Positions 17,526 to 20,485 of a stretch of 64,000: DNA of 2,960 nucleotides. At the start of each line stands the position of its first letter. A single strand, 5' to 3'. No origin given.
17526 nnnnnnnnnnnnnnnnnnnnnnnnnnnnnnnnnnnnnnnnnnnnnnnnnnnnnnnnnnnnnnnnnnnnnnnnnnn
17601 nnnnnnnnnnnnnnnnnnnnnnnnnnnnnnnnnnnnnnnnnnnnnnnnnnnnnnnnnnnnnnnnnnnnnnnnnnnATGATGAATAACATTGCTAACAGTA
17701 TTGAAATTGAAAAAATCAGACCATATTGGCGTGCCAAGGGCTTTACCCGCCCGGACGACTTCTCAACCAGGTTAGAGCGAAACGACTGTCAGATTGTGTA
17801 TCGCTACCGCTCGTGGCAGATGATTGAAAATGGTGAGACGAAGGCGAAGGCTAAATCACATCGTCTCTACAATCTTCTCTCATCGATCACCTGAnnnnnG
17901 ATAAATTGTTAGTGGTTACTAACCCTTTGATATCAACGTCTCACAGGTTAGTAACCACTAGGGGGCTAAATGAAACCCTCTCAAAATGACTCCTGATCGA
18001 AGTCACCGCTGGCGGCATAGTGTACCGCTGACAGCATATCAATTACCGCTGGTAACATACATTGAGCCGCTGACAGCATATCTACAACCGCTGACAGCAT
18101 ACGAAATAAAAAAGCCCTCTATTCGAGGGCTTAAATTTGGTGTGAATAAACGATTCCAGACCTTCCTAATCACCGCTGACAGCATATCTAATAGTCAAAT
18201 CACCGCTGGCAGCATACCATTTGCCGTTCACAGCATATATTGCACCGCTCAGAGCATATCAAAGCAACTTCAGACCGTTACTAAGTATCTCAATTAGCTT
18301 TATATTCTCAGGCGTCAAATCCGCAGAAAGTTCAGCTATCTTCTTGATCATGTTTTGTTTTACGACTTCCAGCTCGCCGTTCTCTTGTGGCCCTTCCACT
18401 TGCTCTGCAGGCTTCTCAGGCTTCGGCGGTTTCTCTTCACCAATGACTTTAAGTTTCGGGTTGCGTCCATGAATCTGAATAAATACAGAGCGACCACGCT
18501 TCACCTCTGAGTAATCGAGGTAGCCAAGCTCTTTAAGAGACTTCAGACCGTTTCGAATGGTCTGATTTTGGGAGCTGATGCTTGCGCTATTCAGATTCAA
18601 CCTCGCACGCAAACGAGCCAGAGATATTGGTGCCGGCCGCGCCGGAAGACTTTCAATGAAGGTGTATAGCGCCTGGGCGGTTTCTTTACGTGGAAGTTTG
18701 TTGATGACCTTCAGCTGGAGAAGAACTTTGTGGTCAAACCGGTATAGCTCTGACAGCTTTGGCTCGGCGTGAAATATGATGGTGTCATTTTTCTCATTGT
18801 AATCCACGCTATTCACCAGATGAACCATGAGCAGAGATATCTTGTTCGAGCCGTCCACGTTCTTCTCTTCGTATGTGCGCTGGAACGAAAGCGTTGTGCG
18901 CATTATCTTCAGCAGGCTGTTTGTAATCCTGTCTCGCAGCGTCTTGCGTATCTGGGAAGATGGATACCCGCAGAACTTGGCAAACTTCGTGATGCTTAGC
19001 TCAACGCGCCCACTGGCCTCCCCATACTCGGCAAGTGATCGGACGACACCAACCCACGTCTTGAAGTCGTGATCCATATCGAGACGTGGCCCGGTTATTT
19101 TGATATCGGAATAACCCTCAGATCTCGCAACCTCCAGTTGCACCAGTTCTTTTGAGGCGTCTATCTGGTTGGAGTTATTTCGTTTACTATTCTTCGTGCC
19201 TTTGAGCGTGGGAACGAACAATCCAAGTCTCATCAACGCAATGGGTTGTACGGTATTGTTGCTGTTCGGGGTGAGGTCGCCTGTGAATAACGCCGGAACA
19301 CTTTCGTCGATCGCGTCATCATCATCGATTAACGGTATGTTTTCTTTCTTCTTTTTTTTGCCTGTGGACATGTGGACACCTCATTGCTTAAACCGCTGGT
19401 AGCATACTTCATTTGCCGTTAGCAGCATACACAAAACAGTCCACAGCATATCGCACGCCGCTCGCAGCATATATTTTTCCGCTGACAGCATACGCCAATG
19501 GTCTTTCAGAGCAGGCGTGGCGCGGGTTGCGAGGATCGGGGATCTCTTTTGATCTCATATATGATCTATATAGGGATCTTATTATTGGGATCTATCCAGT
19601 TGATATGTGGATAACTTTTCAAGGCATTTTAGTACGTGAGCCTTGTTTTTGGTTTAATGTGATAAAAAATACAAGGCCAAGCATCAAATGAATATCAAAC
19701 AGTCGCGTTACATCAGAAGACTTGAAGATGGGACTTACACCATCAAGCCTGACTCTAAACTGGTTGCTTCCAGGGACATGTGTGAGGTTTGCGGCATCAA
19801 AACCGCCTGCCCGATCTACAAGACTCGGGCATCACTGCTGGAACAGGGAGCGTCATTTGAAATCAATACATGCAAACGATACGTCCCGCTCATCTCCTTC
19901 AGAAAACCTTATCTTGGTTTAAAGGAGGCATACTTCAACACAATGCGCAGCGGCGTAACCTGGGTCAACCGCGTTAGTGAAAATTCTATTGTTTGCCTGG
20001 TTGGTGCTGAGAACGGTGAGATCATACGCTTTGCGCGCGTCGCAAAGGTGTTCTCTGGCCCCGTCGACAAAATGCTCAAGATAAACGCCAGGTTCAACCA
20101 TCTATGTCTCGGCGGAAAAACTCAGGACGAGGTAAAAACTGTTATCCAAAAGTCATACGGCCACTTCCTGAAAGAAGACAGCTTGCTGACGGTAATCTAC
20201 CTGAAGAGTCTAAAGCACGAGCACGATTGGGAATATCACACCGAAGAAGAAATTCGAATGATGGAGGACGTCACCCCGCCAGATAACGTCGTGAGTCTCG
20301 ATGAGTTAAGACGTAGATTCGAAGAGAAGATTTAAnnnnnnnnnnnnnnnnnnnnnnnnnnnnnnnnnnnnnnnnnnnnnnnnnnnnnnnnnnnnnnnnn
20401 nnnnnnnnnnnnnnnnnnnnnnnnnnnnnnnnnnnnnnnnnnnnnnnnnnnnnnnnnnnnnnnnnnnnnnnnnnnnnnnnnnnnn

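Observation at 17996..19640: Complete P1/F-type iteron plasmid replicon embedded in a phage genome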

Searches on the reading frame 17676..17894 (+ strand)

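Call 41: search_protein_families(library=pfam, proteins=[window:17676-17894:+], max_evalue=0.01)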
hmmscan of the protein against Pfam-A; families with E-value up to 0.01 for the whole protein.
window:17676-17894:+ (72 aa): 0 families

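Call 49: search_protein_families(library=phrogs, proteins=[window:17676-17894:+], max_evalue=0.001)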
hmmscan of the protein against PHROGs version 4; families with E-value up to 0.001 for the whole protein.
window:17676-17894:+ (72 aa): 1 family
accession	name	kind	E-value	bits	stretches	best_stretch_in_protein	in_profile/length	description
phrog_804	-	unknown function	2.2e-17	63.7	1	2-71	3-71/72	-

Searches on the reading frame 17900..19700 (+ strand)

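Call 42: search_protein_families(library=pfam, proteins=[L001:1572-2621:+, L001:37238-37870:+], max_evalue=0.01)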
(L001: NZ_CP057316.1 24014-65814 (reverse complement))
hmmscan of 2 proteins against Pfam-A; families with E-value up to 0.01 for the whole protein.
L001:1572-2621:+ (349 aa): 2 families
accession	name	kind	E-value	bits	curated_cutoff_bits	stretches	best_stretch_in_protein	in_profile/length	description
PF00589.27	Phage_integrase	-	2e-09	37.9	27.1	1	150-320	2-169/172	Phage integrase family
PF22022.2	Phage_int_M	-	0.0053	17.4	27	0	71-130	31-90/96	Phage integrase central domain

L001:37238-37870:+ (210 aa): 1 family
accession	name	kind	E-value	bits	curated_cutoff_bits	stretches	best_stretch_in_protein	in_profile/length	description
PF05869.16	Dam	-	4.2e-34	118.1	28.1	1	15-161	7-149/169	DNA N-6-adenine-methyltransferase (Dam)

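Call 49: search_protein_families(library=phrogs, proteins=[L001:1572-2621:+], max_evalue=0.001)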
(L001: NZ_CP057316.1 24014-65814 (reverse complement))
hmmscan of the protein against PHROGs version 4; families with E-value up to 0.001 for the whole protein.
L001:1572-2621:+ (349 aa): 3 families
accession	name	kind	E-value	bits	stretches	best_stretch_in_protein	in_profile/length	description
phrog_1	-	integration and excision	1.8e-40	140.8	1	72-336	197-451/611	integrase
phrog_17497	-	unknown function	3.4e-31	109.1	1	225-336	2-116/133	-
phrog_24775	-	unknown function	2.5e-08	35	1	279-339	29-89/101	-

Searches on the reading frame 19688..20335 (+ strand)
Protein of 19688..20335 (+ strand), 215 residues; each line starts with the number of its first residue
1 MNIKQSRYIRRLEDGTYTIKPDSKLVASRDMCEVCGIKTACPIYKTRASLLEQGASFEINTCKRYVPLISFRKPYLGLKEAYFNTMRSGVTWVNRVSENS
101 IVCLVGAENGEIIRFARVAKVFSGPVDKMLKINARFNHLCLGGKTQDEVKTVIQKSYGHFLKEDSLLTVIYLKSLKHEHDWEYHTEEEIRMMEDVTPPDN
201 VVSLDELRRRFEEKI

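Call 41: search_protein_families(library=pfam, proteins=[window:19688-20335:+], max_evalue=0.01)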
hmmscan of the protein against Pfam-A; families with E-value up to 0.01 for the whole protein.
window:19688-20335:+ (215 aa): 0 families

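Call 49: search_protein_families(library=phrogs, proteins=[window:19688-20335:+], max_evalue=0.001)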
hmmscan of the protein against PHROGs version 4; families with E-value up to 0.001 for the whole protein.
window:19688-20335:+ (215 aa): 3 families
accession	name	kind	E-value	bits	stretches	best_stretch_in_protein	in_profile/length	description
phrog_2105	-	unknown function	3.9e-81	272.5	1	1-213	1-212/214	-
phrog_14346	-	unknown function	4.2e-16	60.1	1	141-209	1-68/74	-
phrog_3705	-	unknown function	6.2e-09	37.1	1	69-174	7-117/119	-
